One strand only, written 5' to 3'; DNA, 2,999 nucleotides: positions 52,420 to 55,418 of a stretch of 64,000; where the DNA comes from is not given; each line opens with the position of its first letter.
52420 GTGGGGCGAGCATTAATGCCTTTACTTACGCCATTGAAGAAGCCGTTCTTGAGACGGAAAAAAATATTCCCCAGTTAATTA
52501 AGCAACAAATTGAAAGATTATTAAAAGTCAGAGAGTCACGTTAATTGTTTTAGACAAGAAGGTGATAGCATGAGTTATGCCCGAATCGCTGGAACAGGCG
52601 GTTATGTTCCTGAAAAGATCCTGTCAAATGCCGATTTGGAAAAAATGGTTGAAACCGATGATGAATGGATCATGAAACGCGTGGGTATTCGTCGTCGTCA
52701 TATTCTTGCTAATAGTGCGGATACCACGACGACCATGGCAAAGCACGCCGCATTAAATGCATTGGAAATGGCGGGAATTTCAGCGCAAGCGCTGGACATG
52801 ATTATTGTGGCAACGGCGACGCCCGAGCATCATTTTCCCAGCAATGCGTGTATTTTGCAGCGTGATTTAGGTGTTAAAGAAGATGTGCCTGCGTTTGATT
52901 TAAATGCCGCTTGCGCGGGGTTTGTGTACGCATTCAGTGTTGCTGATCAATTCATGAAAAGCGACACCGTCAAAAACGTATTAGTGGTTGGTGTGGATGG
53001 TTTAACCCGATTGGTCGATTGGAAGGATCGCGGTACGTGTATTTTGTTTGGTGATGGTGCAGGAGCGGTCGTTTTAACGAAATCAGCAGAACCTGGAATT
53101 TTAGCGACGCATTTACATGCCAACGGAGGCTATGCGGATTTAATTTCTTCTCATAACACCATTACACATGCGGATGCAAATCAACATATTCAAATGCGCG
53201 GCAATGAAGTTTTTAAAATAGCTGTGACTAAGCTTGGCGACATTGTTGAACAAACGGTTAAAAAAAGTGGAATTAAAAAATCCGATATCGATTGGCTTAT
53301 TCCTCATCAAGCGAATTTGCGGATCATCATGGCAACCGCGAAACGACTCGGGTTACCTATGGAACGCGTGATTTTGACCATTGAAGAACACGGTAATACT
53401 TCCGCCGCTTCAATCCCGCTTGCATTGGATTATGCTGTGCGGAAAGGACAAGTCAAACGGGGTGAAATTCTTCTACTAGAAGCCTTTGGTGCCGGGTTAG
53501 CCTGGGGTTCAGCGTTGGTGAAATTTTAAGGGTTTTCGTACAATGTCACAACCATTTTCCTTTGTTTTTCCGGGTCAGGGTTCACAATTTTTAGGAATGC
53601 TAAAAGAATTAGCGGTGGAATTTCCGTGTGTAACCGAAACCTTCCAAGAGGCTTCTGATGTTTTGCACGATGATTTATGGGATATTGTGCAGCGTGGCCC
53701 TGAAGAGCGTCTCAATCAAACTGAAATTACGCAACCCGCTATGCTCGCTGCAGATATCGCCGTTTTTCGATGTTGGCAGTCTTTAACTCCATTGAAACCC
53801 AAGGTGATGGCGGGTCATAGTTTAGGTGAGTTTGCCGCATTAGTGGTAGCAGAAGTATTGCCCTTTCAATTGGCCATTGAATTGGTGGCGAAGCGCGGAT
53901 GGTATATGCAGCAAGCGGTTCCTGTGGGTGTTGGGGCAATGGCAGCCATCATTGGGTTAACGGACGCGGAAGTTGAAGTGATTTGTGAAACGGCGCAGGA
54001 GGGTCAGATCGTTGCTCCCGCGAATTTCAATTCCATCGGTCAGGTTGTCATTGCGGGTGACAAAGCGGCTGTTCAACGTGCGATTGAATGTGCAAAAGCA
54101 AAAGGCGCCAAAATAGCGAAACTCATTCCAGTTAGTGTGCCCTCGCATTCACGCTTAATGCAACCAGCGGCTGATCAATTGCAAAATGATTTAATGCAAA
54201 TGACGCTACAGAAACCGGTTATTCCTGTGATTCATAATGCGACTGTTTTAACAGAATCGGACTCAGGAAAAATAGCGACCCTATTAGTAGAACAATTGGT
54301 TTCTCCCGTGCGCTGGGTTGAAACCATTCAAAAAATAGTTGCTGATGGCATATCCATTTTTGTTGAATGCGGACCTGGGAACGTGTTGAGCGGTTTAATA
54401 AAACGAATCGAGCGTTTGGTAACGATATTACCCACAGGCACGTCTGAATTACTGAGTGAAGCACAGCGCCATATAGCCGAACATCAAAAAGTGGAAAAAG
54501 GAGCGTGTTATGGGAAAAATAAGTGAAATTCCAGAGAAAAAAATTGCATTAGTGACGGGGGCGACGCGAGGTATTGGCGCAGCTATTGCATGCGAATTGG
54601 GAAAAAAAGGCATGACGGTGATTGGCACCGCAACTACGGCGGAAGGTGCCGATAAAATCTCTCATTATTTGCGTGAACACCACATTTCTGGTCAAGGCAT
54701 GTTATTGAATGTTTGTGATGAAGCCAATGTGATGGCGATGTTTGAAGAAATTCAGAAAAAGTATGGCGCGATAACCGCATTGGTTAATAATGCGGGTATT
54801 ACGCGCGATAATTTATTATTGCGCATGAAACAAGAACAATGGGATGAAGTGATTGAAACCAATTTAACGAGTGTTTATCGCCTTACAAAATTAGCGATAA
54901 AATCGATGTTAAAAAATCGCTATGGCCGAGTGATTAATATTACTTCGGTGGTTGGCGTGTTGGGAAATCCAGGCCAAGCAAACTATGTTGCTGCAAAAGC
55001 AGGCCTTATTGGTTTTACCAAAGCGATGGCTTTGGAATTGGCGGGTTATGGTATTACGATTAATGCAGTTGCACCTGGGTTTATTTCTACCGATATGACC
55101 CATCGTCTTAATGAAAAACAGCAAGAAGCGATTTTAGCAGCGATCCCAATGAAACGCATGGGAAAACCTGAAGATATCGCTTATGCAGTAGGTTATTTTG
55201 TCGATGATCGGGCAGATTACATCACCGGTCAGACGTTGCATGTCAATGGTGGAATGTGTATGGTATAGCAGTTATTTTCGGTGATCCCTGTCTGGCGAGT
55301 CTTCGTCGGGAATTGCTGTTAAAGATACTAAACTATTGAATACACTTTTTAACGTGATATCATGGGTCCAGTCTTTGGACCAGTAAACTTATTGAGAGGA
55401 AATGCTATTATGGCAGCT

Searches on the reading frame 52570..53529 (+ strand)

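Call 73: search_protein_families(library=pfam, proteins=[window:52570-53529:+], max_evalue=0.00001)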
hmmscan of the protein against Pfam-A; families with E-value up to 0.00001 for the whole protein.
window:52570-53529:+ (319 aa): 3 families
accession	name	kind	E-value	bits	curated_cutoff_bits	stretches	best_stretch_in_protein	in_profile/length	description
PF08541.16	ACP_syn_III_C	-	1.6e-37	128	26.6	1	231-318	2-89/90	3-Oxoacyl-[acyl-carrier-protein (ACP)] synthase III C terminal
PF08545.16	ACP_syn_III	-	8.6e-32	109.3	24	1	109-186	1-80/80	3-Oxoacyl-[acyl-carrier-protein (ACP)] synthase III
PF00108.29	Thiolase_N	-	1.2e-06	28.6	26.4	1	52-147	22-117/260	Thiolase, N-terminal domain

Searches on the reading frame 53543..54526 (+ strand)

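Call 73: search_protein_families(library=pfam, proteins=[window:53543-54526:+], max_evalue=0.00001)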
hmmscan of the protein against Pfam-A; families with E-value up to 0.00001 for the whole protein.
window:53543-54526:+ (327 aa): 1 family
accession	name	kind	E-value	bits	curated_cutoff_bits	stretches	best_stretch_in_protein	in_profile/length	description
PF00698.26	Acyl_transf_1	-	3.3e-40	139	32.7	1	7-283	2-272/319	Acyl transferase domain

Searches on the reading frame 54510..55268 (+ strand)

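Call 73: search_protein_families(library=pfam, proteins=[window:54510-55268:+], max_evalue=0.00001)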
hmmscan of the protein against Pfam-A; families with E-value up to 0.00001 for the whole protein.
window:54510-55268:+ (252 aa): 3 families
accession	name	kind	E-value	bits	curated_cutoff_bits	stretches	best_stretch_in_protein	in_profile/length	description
PF13561.12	adh_short_C2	-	5.1e-61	206.7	27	1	17-249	1-235/236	Enoyl-(Acyl carrier protein) reductase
PF00106.31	adh_short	-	1.9e-57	194.4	26.6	1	11-204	1-194/195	short chain dehydrogenase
PF08659.16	KR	-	4.7e-19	69.4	22.6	1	14-172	4-162/180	KR domain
